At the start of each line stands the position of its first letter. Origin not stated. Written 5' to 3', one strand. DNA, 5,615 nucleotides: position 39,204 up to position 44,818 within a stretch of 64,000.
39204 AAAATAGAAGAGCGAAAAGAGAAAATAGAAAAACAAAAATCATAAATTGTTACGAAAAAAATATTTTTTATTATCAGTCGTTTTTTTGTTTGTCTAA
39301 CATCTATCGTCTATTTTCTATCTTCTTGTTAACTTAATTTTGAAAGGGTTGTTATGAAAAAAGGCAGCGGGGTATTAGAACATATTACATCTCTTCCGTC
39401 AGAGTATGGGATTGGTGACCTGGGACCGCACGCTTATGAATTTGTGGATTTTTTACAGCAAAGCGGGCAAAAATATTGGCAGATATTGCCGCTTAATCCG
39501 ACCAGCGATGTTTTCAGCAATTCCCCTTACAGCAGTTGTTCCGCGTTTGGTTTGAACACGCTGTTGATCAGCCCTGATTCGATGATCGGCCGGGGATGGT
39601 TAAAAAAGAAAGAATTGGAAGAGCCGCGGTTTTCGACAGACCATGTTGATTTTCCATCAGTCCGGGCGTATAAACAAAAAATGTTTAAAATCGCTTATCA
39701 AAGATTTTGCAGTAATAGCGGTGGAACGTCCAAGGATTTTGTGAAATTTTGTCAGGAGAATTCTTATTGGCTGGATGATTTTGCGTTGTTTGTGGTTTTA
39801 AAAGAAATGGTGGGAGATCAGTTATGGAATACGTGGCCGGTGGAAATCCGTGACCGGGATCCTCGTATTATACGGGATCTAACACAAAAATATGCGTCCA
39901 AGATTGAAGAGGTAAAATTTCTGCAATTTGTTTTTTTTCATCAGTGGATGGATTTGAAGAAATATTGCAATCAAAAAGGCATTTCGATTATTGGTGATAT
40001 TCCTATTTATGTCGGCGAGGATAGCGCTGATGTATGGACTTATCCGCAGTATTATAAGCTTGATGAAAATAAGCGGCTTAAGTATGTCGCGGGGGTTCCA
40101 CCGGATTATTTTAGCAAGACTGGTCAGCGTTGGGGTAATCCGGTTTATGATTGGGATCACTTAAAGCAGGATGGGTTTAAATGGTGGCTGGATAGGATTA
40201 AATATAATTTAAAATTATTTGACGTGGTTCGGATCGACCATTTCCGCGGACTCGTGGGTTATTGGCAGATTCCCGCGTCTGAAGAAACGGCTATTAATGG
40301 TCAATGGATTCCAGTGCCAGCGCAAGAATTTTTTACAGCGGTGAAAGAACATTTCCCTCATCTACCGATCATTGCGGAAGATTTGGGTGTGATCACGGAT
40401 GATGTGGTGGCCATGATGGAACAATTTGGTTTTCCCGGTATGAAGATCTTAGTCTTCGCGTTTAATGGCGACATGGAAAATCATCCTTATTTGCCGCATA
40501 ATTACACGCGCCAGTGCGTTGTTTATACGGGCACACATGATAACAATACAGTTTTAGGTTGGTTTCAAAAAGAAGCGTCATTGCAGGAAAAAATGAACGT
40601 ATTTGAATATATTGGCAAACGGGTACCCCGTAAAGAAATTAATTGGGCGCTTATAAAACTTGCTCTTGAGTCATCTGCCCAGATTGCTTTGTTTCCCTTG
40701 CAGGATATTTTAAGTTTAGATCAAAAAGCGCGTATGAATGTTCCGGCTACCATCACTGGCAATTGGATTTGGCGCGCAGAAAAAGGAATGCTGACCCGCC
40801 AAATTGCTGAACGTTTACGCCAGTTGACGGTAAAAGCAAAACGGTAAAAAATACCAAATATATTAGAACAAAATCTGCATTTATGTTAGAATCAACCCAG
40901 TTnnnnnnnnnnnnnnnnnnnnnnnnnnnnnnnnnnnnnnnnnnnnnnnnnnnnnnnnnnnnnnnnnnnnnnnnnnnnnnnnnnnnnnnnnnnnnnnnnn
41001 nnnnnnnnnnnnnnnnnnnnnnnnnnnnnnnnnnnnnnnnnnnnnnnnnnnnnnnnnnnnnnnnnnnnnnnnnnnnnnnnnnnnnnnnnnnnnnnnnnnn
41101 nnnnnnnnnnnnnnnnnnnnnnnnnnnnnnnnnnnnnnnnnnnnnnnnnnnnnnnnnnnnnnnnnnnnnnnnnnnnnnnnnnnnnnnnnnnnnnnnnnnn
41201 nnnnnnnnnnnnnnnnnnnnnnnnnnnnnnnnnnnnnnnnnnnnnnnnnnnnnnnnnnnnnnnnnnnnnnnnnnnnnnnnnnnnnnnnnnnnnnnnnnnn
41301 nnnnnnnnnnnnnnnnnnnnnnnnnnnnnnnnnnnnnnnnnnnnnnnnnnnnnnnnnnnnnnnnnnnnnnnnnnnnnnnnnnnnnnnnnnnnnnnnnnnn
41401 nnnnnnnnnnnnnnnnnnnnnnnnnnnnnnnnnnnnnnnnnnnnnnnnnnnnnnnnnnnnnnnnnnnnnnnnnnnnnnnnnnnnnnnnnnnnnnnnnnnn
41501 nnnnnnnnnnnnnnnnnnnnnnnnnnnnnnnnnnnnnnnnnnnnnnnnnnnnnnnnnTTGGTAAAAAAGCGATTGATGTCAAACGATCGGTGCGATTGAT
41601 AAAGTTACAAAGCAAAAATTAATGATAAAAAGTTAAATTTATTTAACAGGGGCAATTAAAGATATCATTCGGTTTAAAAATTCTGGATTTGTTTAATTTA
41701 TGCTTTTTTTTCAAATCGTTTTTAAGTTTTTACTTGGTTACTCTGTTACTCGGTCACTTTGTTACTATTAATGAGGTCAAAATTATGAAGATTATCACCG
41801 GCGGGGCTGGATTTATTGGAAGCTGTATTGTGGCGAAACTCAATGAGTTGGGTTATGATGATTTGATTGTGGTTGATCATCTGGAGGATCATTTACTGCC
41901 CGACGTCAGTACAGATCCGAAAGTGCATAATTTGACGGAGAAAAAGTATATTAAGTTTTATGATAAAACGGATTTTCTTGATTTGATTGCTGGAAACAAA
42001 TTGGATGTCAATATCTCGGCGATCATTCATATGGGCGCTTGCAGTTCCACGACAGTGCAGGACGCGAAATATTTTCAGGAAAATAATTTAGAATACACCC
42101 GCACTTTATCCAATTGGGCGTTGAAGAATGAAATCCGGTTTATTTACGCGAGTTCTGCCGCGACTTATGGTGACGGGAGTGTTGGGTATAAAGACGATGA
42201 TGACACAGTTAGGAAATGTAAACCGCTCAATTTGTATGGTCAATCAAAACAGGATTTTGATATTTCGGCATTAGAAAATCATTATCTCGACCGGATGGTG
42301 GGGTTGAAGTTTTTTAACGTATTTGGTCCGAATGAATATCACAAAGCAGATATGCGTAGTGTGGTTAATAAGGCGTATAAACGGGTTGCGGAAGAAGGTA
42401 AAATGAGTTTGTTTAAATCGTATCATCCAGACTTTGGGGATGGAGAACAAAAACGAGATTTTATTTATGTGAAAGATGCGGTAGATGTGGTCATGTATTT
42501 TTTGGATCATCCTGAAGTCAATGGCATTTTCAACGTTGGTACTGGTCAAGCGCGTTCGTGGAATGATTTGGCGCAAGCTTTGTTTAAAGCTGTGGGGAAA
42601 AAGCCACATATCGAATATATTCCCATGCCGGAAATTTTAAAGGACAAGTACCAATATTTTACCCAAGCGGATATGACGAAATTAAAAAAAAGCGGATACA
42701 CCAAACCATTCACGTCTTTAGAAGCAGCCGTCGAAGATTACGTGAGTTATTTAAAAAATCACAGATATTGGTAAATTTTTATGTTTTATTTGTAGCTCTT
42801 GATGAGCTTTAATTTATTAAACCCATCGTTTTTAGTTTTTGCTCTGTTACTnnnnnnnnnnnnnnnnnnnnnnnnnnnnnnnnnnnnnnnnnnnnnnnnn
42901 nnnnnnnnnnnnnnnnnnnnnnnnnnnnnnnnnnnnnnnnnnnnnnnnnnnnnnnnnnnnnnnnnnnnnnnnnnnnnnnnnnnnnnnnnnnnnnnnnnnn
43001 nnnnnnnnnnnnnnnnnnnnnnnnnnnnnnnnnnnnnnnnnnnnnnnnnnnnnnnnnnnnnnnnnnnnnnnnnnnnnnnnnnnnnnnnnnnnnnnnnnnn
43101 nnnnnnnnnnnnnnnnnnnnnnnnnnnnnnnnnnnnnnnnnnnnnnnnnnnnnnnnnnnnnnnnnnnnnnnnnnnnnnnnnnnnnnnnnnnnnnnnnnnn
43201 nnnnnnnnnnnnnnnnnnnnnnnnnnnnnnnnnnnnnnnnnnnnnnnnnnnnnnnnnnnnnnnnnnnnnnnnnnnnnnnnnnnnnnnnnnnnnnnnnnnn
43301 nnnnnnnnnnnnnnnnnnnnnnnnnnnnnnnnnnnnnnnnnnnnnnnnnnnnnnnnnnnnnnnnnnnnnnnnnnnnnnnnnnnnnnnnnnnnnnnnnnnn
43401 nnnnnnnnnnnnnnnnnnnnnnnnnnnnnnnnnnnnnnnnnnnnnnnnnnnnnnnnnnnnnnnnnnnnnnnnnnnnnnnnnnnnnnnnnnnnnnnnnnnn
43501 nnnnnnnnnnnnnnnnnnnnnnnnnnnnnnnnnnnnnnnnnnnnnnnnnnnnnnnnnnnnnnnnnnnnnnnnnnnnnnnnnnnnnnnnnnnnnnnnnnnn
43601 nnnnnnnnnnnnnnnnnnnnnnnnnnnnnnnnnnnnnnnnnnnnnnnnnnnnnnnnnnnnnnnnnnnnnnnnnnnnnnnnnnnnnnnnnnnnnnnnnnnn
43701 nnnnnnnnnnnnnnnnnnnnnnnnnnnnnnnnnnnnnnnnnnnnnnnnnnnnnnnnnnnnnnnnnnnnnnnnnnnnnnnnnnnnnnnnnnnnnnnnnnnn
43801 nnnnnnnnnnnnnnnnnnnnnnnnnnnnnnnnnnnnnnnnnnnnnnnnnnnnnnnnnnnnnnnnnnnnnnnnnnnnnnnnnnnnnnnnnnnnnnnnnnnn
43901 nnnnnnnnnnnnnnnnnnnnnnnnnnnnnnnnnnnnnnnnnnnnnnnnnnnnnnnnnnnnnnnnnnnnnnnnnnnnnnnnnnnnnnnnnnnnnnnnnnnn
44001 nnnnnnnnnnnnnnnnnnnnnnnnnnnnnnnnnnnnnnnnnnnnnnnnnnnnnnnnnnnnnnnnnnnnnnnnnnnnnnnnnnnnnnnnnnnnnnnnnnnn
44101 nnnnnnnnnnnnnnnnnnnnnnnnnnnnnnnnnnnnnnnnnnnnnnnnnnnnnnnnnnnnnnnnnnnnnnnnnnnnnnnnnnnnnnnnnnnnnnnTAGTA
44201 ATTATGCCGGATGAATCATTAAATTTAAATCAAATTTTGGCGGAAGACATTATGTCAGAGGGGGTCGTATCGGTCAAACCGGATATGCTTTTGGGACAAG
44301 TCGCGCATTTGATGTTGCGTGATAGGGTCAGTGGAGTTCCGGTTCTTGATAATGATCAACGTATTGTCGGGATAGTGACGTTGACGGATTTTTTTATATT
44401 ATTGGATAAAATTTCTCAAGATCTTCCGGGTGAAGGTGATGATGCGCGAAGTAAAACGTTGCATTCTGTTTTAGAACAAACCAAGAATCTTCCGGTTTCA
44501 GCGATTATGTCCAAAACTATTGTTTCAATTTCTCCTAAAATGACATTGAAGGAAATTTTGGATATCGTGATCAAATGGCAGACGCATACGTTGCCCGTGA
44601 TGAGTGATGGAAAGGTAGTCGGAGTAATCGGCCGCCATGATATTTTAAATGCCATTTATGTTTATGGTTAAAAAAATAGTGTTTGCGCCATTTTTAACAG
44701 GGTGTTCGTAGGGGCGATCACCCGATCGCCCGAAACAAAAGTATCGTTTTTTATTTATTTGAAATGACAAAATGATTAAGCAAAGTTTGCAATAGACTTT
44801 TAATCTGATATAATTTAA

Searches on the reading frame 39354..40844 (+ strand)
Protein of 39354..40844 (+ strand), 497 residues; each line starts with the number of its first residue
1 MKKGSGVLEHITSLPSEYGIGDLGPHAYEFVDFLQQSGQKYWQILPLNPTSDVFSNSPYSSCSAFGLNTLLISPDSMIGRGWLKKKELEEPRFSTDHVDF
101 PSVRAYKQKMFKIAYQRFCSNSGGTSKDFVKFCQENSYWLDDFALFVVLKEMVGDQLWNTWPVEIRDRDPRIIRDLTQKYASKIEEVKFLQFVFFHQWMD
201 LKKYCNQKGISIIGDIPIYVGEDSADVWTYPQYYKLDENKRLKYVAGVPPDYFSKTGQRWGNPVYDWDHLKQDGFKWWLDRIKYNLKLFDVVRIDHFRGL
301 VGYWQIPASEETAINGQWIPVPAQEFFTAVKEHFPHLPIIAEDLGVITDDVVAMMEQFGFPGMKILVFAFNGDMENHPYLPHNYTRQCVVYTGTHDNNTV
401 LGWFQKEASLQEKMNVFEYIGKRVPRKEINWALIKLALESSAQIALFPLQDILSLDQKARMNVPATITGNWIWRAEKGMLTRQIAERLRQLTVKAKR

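Call 52: search_protein_families(library=pfam, proteins=[window:39354-40844:+], max_evalue=0.0001)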
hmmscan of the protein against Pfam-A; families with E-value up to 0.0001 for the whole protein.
window:39354-40844:+ (497 aa): 1 family
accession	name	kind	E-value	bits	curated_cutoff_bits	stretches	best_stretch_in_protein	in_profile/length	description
PF02446.23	Glyco_hydro_77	-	1.2e-180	601.8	25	1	10-480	2-464/465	4-alpha-glucanotransferase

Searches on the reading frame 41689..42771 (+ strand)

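Call 67: search_protein_families(library=pfam, proteins=[window:41689-42771:+], max_evalue=0.0001)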
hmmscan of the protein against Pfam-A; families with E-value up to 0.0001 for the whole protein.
window:41689-42771:+ (361 aa): 5 families
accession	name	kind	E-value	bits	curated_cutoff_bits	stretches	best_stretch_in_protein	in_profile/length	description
PF01370.27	Epimerase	-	6.6e-40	137.5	20.9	1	35-284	2-240/240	NAD dependent epimerase/dehydratase family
PF16363.11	GDP_Man_Dehyd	-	2.1e-22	80.5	27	1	35-309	1-273/332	GDP-mannose 4,6 dehydratase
PF01073.25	3Beta_HSD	-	2.9e-09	36.8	22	1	35-188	1-151/280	3-beta hydroxysteroid dehydrogenase/isomerase family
PF04321.23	RmlD_sub_bind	-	2.8e-07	30.4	27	1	36-312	5-242/287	RmlD substrate binding domain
PF02719.21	Polysacc_synt_2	-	3e-07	30.3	20.2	0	177-310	132-255/293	Polysaccharide biosynthesis protein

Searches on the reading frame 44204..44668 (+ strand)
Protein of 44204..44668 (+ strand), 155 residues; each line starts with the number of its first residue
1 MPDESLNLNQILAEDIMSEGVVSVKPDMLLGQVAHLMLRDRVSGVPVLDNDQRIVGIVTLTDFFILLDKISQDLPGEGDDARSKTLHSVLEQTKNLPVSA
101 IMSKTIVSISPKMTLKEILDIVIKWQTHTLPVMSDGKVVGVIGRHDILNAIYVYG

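Call 67: search_protein_families(library=pfam, proteins=[window:44204-44668:+], max_evalue=0.0001)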
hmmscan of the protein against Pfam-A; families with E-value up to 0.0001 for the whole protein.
window:44204-44668:+ (155 aa): 1 family
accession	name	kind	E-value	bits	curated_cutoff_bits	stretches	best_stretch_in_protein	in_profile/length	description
PF00571.33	CBS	-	3.7e-28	98.1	24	2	14-65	2-53/57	CBS domain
